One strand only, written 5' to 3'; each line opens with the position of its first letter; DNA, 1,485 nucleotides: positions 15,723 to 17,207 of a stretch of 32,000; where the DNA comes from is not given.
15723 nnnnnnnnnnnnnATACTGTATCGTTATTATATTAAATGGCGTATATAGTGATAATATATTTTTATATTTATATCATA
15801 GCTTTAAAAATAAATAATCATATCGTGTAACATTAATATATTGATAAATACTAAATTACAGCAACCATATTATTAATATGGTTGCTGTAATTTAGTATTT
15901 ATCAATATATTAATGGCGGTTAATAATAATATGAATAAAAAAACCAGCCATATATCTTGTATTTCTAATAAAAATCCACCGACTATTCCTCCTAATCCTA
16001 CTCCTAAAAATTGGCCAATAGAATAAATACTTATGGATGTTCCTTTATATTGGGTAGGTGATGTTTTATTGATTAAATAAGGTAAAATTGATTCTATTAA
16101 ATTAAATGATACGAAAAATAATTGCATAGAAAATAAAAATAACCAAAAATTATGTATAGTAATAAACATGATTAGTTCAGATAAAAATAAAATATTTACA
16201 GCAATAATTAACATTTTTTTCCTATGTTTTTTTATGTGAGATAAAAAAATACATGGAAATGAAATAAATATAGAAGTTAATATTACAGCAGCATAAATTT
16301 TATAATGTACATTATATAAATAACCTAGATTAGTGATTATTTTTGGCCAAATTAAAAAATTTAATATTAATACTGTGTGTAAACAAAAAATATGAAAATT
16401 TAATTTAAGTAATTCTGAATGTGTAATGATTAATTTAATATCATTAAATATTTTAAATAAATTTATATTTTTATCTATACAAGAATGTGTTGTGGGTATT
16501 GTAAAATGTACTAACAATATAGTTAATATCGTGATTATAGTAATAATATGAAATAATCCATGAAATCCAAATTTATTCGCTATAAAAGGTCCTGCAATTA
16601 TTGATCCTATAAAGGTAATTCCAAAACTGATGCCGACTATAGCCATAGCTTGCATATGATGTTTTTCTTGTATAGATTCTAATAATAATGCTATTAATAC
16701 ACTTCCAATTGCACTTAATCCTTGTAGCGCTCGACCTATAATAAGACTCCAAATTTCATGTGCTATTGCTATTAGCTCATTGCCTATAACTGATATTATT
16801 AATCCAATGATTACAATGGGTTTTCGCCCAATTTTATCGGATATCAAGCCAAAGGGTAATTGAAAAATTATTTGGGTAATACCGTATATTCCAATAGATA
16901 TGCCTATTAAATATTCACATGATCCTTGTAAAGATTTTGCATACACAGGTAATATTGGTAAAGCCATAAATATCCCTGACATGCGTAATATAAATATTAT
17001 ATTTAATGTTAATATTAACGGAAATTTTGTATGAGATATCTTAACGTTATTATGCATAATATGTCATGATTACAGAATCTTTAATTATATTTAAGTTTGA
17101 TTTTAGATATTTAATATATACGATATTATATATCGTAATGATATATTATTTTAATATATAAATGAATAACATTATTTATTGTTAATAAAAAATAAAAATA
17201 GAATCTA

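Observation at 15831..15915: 85-bp perfect palindrome built from the yajR 3' coding end, with the stop codon at the apex, exactly where the C-terminal domain was lost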

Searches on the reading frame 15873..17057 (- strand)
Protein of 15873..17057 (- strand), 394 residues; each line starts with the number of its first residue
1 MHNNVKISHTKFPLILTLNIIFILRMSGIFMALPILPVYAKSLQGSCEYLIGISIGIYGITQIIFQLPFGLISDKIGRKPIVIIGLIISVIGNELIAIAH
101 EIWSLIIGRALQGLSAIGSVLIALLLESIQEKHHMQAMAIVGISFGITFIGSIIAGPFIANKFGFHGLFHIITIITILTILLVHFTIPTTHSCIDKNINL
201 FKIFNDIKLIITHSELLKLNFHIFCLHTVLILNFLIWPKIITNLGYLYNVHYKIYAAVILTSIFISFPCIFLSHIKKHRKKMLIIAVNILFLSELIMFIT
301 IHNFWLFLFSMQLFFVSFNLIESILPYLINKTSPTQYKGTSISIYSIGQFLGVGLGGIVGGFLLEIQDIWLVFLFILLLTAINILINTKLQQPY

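Call 9: find_encoding_contigs(protein=window:15873-17057:-, flank=3000, max_places=10)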
Protein window:15873-17057:- (394 aa): no gene with exactly this product is on record in the collection.

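Call 10: find_homologous_proteins(query=window:15876-17057:-, max_evalue=1e-10)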
Query window:15876-17057:- (394 aa): 566 proteins with E <= 1e-10 among 8000 candidates; the best 120 are listed.
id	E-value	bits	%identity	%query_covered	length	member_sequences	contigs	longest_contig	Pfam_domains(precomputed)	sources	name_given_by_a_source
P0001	1.1e-242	823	100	100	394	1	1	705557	PF00083.31,PF07690.22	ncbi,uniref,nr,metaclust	ncbi:MFS family transporter [Candidatus Blochmanniella floridana]|uniref:MFS family transporter n=1 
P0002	7.6e-191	653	80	100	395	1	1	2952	PF00083.31,PF07690.22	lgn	-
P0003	9.3e-147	508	66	98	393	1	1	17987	PF00083.31,PF07690.22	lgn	-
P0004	1.5e-146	507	63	99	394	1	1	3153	PF00083.31,PF07690.22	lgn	-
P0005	4.4e-139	482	63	100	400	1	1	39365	PF00083.31,PF07690.22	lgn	-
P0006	1.4e-138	481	63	100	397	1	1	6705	PF07690.22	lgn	-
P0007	8.8e-138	478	63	95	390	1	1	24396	PF00083.31,PF07690.22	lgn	-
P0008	1.4e-137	477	64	89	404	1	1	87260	PF07690.22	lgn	-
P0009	1.9e-136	474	60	100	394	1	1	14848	PF07690.22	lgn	-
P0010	2.0e-136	474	60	99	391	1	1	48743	PF00083.31,PF07690.22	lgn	-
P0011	4.8e-136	472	62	99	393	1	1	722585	PF07690.22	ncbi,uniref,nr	ncbi:membrane transport protein [Candidatus Blochmanniella vafra str. BVAF]|uniref:Membrane transpor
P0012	1.2e-128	448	60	89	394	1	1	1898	PF00083.31,PF07690.22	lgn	-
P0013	1.2e-125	438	57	98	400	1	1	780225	PF07690.22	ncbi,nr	ncbi:MAG: MFS transporter [Candidatus Blochmannia vicinus]|nr:MAG: MFS transporter [Candidatus Bloch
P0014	2.4e-125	437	56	98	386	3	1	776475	PF00083.31,PF07690.22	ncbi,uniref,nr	ncbi:MFS transporter [Candidatus Blochmannia vicinus (nom. nud.)]|uniref:MFS transporter n=1 Tax=Can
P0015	6.0e-124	432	55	98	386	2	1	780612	PF00083.31,PF07690.22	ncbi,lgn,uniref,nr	ncbi:MFS transporter [Blochmannia endosymbiont of Camponotus sp.]|uniref:MFS transporter n=1 Tax=Blo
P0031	7.9e-94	333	43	99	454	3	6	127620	PF21987.3,PF00083.31,PF12832.14,PF07690.22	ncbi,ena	ncbi:MAG: MFS transporter [Arsenophonus endosymbiont of Dermacentor nuttalli]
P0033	5.1e-91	324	42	99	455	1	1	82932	PF21987.3,PF00083.31,PF12832.14,PF07690.22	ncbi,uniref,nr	ncbi:MFS transporter [Xenorhabdus bovienii]|uniref:Putative transport protein (MFS family) n=1 Tax=X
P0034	5.9e-91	324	42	99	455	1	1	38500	PF21987.3,PF00083.31,PF12832.14,PF07690.22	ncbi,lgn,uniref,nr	ncbi:MFS transporter [Xenorhabdus japonica]|uniref:Predicted arabinose efflux permease, MFS family n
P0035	8.3e-91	323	42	99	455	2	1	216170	PF21987.3,PF00083.31,PF12832.14,PF07690.22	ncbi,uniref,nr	ncbi:MFS transporter [Xenorhabdus sp. XENO-1]|uniref:MFS transporter n=1 Tax=Xenorhabdus bovienii Ta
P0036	9.5e-91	323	43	99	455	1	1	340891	PF21987.3,PF00083.31,PF12832.14,PF07690.22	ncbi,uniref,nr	ncbi:MFS transporter [Xenorhabdus bovienii]|uniref:MFS transporter n=1 Tax=Xenorhabdus bovienii TaxI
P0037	1.0e-90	323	42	99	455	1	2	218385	PF21987.3,PF00083.31,PF12832.14,PF07690.22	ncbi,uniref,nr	ncbi:MFS transporter [Xenorhabdus bovienii]|uniref:MFS transporter n=1 Tax=Xenorhabdus bovienii TaxI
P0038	1.0e-90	323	42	99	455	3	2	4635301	PF21987.3,PF00083.31,PF12832.14,PF07690.22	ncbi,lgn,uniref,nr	ncbi:MFS transporter [Xenorhabdus bovienii]|uniref:Inner membrane transport protein yajR n=2 Tax=Xen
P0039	1.2e-90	323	42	99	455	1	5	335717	PF21987.3,PF00083.31,PF12832.14,PF07690.22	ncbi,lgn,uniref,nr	ncbi:MFS transporter [Xenorhabdus bovienii]|uniref:Putative transport protein (MFS family) n=1 Tax=X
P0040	1.2e-90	323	45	99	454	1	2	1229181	PF21987.3,PF00083.31,PF07690.22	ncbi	ncbi:MAG: MFS transporter [Arsenophonus sp. ET-YP4-MAG3]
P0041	2.8e-90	322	41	99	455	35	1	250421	PF13347.13,PF21987.3,PF00083.31,PF12832.14,PF07690.22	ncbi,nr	ncbi:MFS transporter [Providencia stuartii]|nr:MFS transporter [Providencia stuartii] MTC92426.1 MFS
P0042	2.8e-90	322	42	99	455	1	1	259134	PF21987.3,PF00083.31,PF07690.22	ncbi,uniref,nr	ncbi:multidrug resistance protein 2 [Xenorhabdus beddingii]|uniref:Multidrug resistance protein 2 n=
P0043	3.3e-90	321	43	99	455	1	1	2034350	PF13347.13,PF21987.3,PF00083.31,PF07690.22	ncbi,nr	ncbi:Inner membrane transport protein YajR [Candidatus Hartigia pinicola]|nr:Inner membrane transpor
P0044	3.5e-90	321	41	99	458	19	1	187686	PF21987.3,PF00083.31,PF12832.14,PF07690.22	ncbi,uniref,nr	ncbi:MFS transporter [Photorhabdus heterorhabditis]|uniref:MFS transporter n=1 Tax=Photorhabdus hete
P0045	4.6e-90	321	41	99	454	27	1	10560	PF21987.3,PF00083.31,PF12832.14,PF07690.22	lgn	-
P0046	4.7e-90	321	42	99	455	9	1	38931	PF21987.3,PF00083.31,PF07690.22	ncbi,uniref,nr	ncbi:membrane protein [Xenorhabdus khoisanae]|uniref:Membrane protein n=1 Tax=Xenorhabdus khoisanae 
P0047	6.0e-90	321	42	99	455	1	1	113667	PF21987.3,PF00083.31,PF07690.22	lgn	-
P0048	7.1e-90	320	42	99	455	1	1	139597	PF21987.3,PF00083.31,PF12832.14,PF07690.22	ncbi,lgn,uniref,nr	ncbi:MFS transporter [Xenorhabdus miraniensis]|uniref:Multidrug resistance protein 2 n=1 Tax=Xenorha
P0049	9.8e-90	320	42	99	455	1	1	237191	PF21987.3,PF00083.31,PF12832.14,PF07690.22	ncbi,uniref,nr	ncbi:MFS transporter [Xenorhabdus bovienii]|uniref:MFS transporter n=1 Tax=Xenorhabdus bovienii TaxI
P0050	1.0e-89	320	42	99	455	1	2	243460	PF21987.3,PF00083.31,PF07690.22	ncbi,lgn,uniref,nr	ncbi:tetracycline resistance protein [Xenorhabdus mauleonii]|uniref:Predicted arabinose efflux perme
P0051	1.2e-89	320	44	95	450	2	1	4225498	PF21987.3,PF00083.31,PF12832.14,PF07690.22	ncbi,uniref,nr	ncbi:putative transport protein (MFS family) [Xenorhabdus bovienii SS-2004]|uniref:Putative transpor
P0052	1.4e-89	319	42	99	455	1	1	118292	PF21987.3,PF00083.31,PF12832.14,PF07690.22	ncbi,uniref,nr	ncbi:MFS transporter [Xenorhabdus sp. XENO-7]|uniref:MFS transporter n=1 Tax=Xenorhabdus aichiensis 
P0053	1.6e-89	319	41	99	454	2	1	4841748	PF21987.3,PF00083.31,PF12832.14,PF07690.22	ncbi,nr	ncbi:MFS family permease [Providencia alcalifaciens]|nr:MFS family permease [Providencia alcalifacie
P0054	1.6e-89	319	41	99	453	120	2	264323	PF21987.3,PF00083.31,PF07690.22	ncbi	ncbi:MFS transporter [Providencia rettgeri]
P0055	1.8e-89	319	41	99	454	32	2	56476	PF21987.3,PF00083.31,PF12832.14,PF07690.22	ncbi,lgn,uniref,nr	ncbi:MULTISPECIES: MFS transporter [unclassified Providencia]|uniref:MFS transporter n=1 Tax=unclass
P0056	2.8e-89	318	41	99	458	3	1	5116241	PF21987.3,PF00083.31,PF12832.14,PF07690.22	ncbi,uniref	ncbi:MFS transporter [Photorhabdus asymbiotica]|uniref:MFS transporter n=1 Tax=Photorhabdus asymbiot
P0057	4.8e-89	318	42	100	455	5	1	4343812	PF13347.13,PF21987.3,PF00083.31,PF12832.14,PF07690.22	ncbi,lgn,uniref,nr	ncbi:MFS transporter [Providencia sp. 21OH12SH02B-Prov]|uniref:MFS transporter n=1 Tax=Providencia s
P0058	4.9e-89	318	42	99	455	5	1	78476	PF21987.3,PF00083.31,PF12832.14,PF07690.22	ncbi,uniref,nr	ncbi:MFS transporter [Xenorhabdus sp. M]|uniref:MFS transporter n=1 Tax=Xenorhabdus szentirmaii TaxI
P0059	5.2e-89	317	42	100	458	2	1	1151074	PF21987.3,PF00083.31,PF12832.14,PF07690.22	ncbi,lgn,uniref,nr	ncbi:YajR protein [Candidatus Pantoea carbekii]|uniref:YajR protein n=1 Tax=Candidatus Pantoea carbe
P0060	5.4e-89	317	41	99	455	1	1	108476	PF21987.3,PF00083.31,PF07690.22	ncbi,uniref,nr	ncbi:MFS transporter [Xenorhabdus sp. 12]|uniref:MFS transporter n=1 Tax=Xenorhabdus santafensis Tax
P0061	6.0e-89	317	41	99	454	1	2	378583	PF21987.3,PF00083.31,PF12832.14,PF07690.22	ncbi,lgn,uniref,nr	ncbi:MFS transporter [Providencia burhodogranariea]|uniref:Transporter n=1 Tax=Providencia burhodogr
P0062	8.3e-89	317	41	99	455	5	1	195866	PF21987.3,PF00083.31,PF07690.22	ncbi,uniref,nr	ncbi:MFS transporter [Xenorhabdus sp. XENO-10]|uniref:MFS transporter n=1 Tax=Xenorhabdus yunnanensi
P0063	8.4e-89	317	40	99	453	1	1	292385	PF21987.3,PF00083.31,PF07690.22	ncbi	ncbi:TPA: MFS transporter [Providencia rettgeri]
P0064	1.0e-88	317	41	99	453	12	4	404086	PF21987.3,PF00083.31,PF12832.14,PF07690.22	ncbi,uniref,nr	ncbi:MFS transporter [Providencia vermicola]|uniref:MFS transporter n=1 Tax=Providencia vermicola Ta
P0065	1.9e-88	316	41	99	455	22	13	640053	PF21987.3,PF00083.31,PF07690.22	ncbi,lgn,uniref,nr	ncbi:Inner membrane transport protein yajR [Xenorhabdus nematophila F1]|uniref:MFS transporter n=1 T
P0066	2.3e-88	315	40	99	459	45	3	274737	PF21987.3,PF00083.31,PF07690.22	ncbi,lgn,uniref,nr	ncbi:MFS transporter [Photorhabdus luminescens]|uniref:MFS transporter n=1 Tax=Photorhabdus akhursti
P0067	2.6e-88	315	39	99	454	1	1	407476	PF13347.13,PF21987.3,PF00083.31,PF12832.14,PF07690.22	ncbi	-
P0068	2.8e-88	315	41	99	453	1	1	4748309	PF21987.3,PF00083.31,PF12832.14,PF07690.22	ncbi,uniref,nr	ncbi:MFS transporter [Providencia sp. R33]|uniref:MFS transporter n=1 Tax=Providencia sp. R33 TaxID=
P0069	3.1e-88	315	40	99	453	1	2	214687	PF21987.3,PF00083.31,PF07690.22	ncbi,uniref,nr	ncbi:MFS transporter [Providencia rettgeri]|uniref:MFS transporter n=1 Tax=Providencia sp. TaxID=589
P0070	3.8e-88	315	41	95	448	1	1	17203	PF21987.3,PF00083.31,PF07690.22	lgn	-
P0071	4.4e-88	314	41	99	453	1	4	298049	PF21987.3,PF00083.31,PF12832.14,PF07690.22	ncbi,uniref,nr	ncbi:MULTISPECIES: MFS transporter [Providencia]|uniref:MFS transporter n=1 Tax=Providencia TaxID=58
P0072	4.4e-88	314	41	99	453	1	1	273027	PF21987.3,PF00083.31,PF12832.14,PF07690.22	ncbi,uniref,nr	ncbi:MFS transporter [Providencia rettgeri]|uniref:MFS transporter n=1 Tax=Providencia rettgeri TaxI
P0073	4.8e-88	314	41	99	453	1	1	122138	PF21987.3,PF00083.31,PF07690.22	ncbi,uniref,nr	ncbi:MFS transporter [Providencia rettgeri]|uniref:MFS transporter n=1 Tax=Providencia rettgeri TaxI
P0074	5.2e-88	314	39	99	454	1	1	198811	PF13347.13,PF21987.3,PF00083.31,PF12832.14,PF07690.22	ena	-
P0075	1.4e-87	313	41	95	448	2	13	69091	PF21987.3,PF00083.31,PF07690.22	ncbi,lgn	-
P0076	1.4e-87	313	39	99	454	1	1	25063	PF21987.3,PF00083.31,PF07690.22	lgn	-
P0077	1.4e-87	313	41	95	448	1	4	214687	PF21987.3,PF00083.31,PF07690.22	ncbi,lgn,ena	-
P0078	2.0e-87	312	40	99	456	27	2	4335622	PF21987.3,PF00083.31,PF07690.22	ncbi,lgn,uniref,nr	ncbi:putative MFS family arabinose efflux permease [Xenorhabdus cabanillasii]|uniref:Putative MFS fa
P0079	2.0e-87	312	42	95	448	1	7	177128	PF21987.3,PF00083.31,PF12832.14,PF07690.22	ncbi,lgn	-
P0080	2.0e-87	312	42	95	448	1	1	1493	PF21987.3,PF00083.31,PF12832.14,PF07690.22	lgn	-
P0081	2.0e-87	312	42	95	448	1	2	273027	PF21987.3,PF00083.31,PF12832.14,PF07690.22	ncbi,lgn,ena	-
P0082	2.2e-87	312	42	95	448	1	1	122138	PF21987.3,PF00083.31,PF07690.22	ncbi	-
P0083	3.5e-87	311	41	95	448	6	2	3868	PF21987.3,PF00083.31,PF07690.22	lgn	-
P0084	3.6e-87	311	40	99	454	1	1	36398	PF21987.3,PF00083.31,PF07690.22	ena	-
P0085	3.7e-87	311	40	99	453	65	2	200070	PF21987.3,PF00083.31,PF07690.22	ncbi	ncbi:TPA: MFS transporter [Providencia alcalifaciens]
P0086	4.4e-87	311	39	99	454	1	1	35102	PF21987.3,PF00083.31,PF07690.22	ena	-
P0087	6.1e-87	311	41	95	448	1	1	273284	PF21987.3,PF00083.31,PF12832.14,PF07690.22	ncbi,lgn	-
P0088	8.6e-87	310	41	99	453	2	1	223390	PF21987.3,PF00083.31,PF07690.22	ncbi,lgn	ncbi:TPA: MFS transporter [Providencia rettgeri]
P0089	1.3e-86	310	41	95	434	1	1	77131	PF21987.3,PF00083.31,PF07690.22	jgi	-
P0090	1.8e-86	309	40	99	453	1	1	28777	PF21987.3,PF00083.31,PF07690.22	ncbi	ncbi:MFS transporter [Enterobacteriaceae bacterium LUAb1]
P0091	3.4e-86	308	47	85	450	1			PF21987.3,PF07690.22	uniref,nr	uniref:MFS transporter n=1 Tax=Candidatus Aschnera chinzeii TaxID=1485666 RepID=A0AAT9G4G9_9ENTR|nr:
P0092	3.5e-86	308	40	99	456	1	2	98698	PF21987.3,PF00083.31,PF07690.22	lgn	-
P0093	4.3e-86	308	40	99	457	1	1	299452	PF21987.3,PF00083.31,PF07690.22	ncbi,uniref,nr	ncbi:MFS transporter [Entomohabitans teleogrylli]|uniref:MFS transporter n=1 Tax=Entomohabitans tele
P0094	4.5e-86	308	43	93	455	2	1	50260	PF21987.3,PF00083.31,PF07690.22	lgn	-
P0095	4.5e-86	308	39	99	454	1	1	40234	PF21987.3,PF00083.31,PF12832.14,PF07690.22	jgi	jgi:MFS family permease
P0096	6.4e-86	307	40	99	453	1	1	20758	PF21987.3,PF00083.31,PF07690.22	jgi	-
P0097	1.1e-85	307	40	99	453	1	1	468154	PF21987.3,PF00083.31,PF07690.22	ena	-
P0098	1.5e-85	306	39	99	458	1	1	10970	PF21987.3,PF00083.31,PF07690.22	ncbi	-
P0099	1.8e-85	306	39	99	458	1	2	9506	PF21987.3,PF00083.31,PF12832.14,PF07690.22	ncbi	-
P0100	2.5e-85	305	39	99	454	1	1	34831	PF21987.3,PF00083.31,PF07690.22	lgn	-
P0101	2.6e-85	305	39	99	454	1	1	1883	PF21987.3,PF00083.31,PF07690.22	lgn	-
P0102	3.1e-85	305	39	99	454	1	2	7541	PF21987.3,PF00083.31,PF07690.22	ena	-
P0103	3.7e-85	305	39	99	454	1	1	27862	PF21987.3,PF00083.31,PF12832.14,PF07690.22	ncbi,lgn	ncbi:MAG: MFS transporter [Mixta sp.]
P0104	3.7e-85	305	39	99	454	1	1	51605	PF21987.3,PF00083.31,PF12832.14,PF07690.22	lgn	-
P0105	4.5e-85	305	39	99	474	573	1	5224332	PF21987.3,PF00083.31,PF07690.22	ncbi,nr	ncbi:MFS transporter [Klebsiella aerogenes]|nr:MFS transporter [Klebsiella aerogenes]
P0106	8.2e-85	304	37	99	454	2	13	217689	PF21987.3,PF00083.31,PF07690.22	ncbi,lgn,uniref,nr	ncbi:putative transporter [Yersinia pseudotuberculosis]|uniref:MFS transporter n=1 Tax=Yersinia pseu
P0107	8.6e-85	304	39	99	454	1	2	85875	PF21987.3,PF00083.31,PF12832.14,PF07690.22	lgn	-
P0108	8.6e-85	304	39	99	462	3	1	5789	PF21987.3,PF00083.31,PF07690.22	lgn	-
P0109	9.6e-85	303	38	99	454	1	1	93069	PF21987.3,PF00083.31,PF07690.22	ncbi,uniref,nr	ncbi:MFS transporter [Yersinia pestis]|uniref:MFS transporter n=1 Tax=Yersinia pestis TaxID=632 RepI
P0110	1.0e-84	303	38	99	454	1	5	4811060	PF21987.3,PF00083.31,PF07690.22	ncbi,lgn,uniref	ncbi:MFS transporter [Yersinia pseudotuberculosis]|uniref:MFS transporter n=1 Tax=Yersinia pseudotub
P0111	1.2e-84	303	37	99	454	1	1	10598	PF21987.3,PF00083.31,PF07690.22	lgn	-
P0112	1.8e-84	303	39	99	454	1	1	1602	PF21987.3,PF00083.31,PF12832.14,PF07690.22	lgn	-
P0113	2.0e-84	302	40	99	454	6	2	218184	PF21987.3,PF00083.31,PF07690.22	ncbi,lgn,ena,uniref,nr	ncbi:MFS transporter [Cedecea davisae]|uniref:MFS transporter n=1 Tax=Cedecea davisae TaxID=158484 R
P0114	3.2e-84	302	37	99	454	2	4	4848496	PF21987.3,PF00083.31,PF07690.22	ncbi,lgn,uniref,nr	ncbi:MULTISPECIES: MFS transporter [Yersinia pseudotuberculosis complex]|uniref:Transporter n=1 Tax=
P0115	3.4e-84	302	37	99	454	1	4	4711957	PF21987.3,PF00083.31,PF07690.22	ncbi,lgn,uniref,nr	ncbi:MFS transporter [Yersinia similis]|uniref:MFS transporter n=1 Tax=Yersinia similis TaxID=367190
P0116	4.3e-84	301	39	95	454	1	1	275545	PF21987.3,PF00083.31,PF07690.22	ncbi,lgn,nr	ncbi:TPA: MFS transporter [Serratia odorifera]|nr:MFS transporter [Serratia odorifera]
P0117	4.4e-84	301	38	95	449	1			PF21987.3,PF00083.31,PF07690.22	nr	nr:MFS transporter [Yersinia pestis]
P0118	5.4e-84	301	41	93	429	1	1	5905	PF21987.3,PF00083.31,PF12832.14,PF07690.22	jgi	jgi:MFS family permease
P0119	7.8e-84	300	37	99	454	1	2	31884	PF21987.3,PF00083.31,PF07690.22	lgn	-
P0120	9.7e-84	300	38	95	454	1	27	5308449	PF21987.3,PF00083.31,PF07690.22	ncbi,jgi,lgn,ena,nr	ncbi:MFS transporter [Serratia odorifera]|jgi:MFS family permease|nr:MFS transporter [Serratia odori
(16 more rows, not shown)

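Call 11: search_protein_families(library=pfam, proteins=[window:15876-17057:-])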
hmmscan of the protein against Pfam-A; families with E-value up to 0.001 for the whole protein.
window:15876-17057:- (394 aa): 3 families
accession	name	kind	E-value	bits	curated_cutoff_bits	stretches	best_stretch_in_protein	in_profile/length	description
PF07690.21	MFS_1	-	2.8e-38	132.2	33.4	2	20-271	3-250/347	Major Facilitator Superfamily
PF00083.30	Sugar_tr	-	7.7e-12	45.2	22.3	1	46-185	40-190/452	Sugar (and other) transporter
PF12832.13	MFS_1_like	-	0.00018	21.2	25.2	1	18-374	4-372/373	MFS_1 like family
